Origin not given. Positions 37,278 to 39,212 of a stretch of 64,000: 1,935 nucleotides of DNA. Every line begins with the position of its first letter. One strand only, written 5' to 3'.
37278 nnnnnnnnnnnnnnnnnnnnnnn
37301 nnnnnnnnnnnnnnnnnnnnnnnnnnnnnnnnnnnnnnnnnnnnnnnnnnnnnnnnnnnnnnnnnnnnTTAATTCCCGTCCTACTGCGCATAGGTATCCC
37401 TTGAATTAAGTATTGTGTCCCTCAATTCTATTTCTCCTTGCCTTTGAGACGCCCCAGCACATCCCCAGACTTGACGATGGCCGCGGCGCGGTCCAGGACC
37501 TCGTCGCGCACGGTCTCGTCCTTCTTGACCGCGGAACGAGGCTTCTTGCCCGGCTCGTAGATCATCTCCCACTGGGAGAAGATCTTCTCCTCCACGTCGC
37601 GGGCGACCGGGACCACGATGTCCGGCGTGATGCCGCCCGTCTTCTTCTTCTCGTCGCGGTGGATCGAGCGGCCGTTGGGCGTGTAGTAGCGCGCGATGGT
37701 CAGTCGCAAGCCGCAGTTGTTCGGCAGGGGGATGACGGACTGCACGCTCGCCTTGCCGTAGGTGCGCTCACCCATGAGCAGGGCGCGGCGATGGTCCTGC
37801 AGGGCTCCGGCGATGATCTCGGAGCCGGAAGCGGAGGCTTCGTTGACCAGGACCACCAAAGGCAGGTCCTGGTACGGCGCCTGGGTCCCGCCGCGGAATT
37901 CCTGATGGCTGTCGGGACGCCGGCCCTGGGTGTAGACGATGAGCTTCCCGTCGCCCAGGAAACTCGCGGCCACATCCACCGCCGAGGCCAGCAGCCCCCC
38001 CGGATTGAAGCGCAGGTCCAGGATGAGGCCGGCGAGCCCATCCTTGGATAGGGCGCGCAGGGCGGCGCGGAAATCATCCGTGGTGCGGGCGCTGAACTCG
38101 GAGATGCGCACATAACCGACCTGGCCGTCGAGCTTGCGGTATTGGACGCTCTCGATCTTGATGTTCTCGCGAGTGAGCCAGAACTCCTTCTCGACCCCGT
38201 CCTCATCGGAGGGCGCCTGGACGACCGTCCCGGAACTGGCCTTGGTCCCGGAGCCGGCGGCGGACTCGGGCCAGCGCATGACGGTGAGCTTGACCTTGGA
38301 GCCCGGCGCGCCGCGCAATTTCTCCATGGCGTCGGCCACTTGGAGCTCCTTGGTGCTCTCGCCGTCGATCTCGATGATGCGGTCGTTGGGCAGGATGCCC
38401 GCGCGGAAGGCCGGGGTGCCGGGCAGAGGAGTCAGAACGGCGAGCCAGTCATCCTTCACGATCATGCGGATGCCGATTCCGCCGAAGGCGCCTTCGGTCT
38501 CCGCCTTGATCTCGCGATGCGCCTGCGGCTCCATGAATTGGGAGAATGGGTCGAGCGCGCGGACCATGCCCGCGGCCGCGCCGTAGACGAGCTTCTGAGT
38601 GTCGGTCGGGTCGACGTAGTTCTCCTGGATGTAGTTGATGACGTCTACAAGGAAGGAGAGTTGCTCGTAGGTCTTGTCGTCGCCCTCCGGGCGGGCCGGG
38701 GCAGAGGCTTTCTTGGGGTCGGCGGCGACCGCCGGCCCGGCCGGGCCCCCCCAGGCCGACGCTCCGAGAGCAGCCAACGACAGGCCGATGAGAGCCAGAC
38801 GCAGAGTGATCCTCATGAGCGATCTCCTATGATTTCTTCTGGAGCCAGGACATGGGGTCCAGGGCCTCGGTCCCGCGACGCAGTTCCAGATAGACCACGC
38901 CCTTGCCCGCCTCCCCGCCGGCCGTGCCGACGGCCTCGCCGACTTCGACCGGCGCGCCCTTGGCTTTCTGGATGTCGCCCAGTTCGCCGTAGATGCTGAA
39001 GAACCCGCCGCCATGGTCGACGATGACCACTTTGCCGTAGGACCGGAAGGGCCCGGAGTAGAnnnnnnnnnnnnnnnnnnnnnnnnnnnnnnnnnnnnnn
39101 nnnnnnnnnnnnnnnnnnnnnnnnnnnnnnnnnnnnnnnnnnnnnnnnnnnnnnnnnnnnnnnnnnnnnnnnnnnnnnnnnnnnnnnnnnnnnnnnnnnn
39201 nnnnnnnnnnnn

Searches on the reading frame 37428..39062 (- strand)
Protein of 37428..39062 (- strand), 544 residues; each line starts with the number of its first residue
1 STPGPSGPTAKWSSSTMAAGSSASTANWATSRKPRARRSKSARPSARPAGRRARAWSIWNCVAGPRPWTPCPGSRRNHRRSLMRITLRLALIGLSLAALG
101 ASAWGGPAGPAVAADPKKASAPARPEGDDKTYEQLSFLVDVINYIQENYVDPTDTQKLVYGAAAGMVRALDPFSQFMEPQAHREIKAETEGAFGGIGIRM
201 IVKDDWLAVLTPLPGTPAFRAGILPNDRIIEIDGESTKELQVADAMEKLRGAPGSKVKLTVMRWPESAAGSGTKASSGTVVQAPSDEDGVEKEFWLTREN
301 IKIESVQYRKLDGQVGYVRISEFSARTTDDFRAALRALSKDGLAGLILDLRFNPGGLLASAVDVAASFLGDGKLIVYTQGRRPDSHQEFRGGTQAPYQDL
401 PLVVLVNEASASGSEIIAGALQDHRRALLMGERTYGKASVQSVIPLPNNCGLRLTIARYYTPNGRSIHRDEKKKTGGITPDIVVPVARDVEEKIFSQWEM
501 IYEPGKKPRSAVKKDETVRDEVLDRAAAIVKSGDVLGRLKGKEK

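Call 70: search_protein_families(library=pfam, proteins=[window:37428-39062:-], max_evalue=0.00001)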
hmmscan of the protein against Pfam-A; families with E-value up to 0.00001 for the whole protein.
window:37428-39062:- (544 aa): 5 families
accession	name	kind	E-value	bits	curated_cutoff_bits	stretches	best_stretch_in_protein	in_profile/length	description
PF03572.23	Peptidase_S41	-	1.4e-54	184.5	24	1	315-484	2-165/165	Peptidase family S41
PF17820.7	PDZ_6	-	3.9e-11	42.9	27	1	212-262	5-53/54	PDZ domain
PF13180.12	PDZ_2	-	7.2e-10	39.5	27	1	194-263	1-69/80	PDZ domain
PF00595.29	PDZ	-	3.9e-09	37.2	23.2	1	197-262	13-81/81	PDZ domain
PF22694.1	CtpB_N-like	-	6.5e-08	33.4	27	1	119-179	22-83/85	Activating protease CtpB N-terminal domain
